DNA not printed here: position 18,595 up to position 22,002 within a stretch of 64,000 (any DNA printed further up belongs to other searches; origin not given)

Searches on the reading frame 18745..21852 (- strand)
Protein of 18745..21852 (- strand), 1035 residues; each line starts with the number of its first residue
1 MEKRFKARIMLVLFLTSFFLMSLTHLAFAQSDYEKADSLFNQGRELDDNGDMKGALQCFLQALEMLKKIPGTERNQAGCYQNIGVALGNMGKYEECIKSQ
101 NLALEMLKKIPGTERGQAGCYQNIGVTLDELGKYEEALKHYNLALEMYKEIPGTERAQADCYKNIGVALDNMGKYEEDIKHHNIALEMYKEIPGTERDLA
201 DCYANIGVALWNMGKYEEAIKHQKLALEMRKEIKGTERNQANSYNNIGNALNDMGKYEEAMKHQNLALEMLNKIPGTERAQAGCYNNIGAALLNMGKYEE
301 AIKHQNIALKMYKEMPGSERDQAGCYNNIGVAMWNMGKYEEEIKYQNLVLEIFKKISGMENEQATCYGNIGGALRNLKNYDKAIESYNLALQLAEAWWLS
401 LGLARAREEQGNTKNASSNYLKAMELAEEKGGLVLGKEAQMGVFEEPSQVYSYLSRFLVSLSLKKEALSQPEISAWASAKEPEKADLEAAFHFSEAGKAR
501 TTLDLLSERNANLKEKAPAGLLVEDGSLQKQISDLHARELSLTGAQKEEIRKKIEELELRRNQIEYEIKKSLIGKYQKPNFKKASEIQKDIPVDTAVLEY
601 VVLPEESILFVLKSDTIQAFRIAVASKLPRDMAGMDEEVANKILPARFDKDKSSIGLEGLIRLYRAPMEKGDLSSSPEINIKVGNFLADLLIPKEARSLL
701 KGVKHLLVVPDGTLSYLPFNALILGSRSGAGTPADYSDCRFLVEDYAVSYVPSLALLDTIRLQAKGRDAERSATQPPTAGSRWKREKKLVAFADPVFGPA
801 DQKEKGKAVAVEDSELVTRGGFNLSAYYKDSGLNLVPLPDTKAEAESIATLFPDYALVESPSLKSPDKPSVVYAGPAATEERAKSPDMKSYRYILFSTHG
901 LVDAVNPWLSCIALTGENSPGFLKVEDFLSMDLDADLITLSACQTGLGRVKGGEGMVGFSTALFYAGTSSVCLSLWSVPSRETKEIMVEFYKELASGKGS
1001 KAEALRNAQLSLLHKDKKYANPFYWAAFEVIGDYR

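Call 7: search_protein_families(library=pfam, proteins=[window:18745-21852:-], max_evalue=0.01)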
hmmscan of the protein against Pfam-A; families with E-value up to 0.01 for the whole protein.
window:18745-21852:- (1035 aa): 22 families
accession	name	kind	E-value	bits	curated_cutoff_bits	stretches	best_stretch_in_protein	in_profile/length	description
PF12770.12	CHAT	-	1.3e-61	209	24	1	684-1033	4-289/289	CHAT domain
PF13424.12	TPR_12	-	4.1e-56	187.5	30.1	4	240-314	2-77/77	Tetratricopeptide repeat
PF13374.12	TPR_10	-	2.1e-43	145.6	27.5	5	199-233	1-35/42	Tetratricopeptide repeat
PF13181.12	TPR_8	-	1.3e-38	128.3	25.7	5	200-231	1-32/34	Tetratricopeptide repeat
PF00515.34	TPR_1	-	5.5e-37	124.5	27.8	5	120-148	3-31/34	Tetratricopeptide repeat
PF07719.23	TPR_2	-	2.6e-30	102.4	27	4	120-149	3-32/34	Tetratricopeptide repeat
PF12968.13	DUF3856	-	6.9e-20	71.9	27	5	132-236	23-136/143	Domain of Unknown Function (DUF3856)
PF13176.12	TPR_7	-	3.5e-13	48.9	27.9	0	122-149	3-30/36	Tetratricopeptide repeat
PF13431.12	TPR_17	-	5.8e-12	45.3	24.4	0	283-302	14-33/34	Tetratricopeptide repeat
PF13432.12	TPR_16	-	7.8e-11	42.7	32.7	0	289-351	4-59/65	Tetratricopeptide repeat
PF13414.12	TPR_11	-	2.1e-08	34.1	26.8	0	130-146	6-22/42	TPR repeat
PF09986.15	DUF2225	-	7.1e-08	32.9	21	1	133-195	92-154/214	Uncharacterized protein conserved in bacteria (DUF2225)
PF13428.12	TPR_14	-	4.6e-07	30.3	23.5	0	127-153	10-36/44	Tetratricopeptide repeat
PF10579.15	Rapsyn_N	-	0.00037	20.9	23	0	290-315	51-76/80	Rapsyn N-terminal myristoylation and linker region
PF24885.1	TPR_NPHP3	-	0.00051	19.9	100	0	193-313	92-214/239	Nephrocystin-3 TPR domain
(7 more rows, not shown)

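Call 61: search_protein_families(library=padloc, proteins=[window:18745-21852:-], max_evalue=0.01)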
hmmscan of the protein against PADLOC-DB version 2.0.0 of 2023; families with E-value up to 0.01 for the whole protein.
window:18745-21852:- (1035 aa): 1 family
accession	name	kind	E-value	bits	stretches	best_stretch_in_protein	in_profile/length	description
PDLC01169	TPR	-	2.3e-15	54.7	4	158-271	108-218/252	TPR repeats containing protein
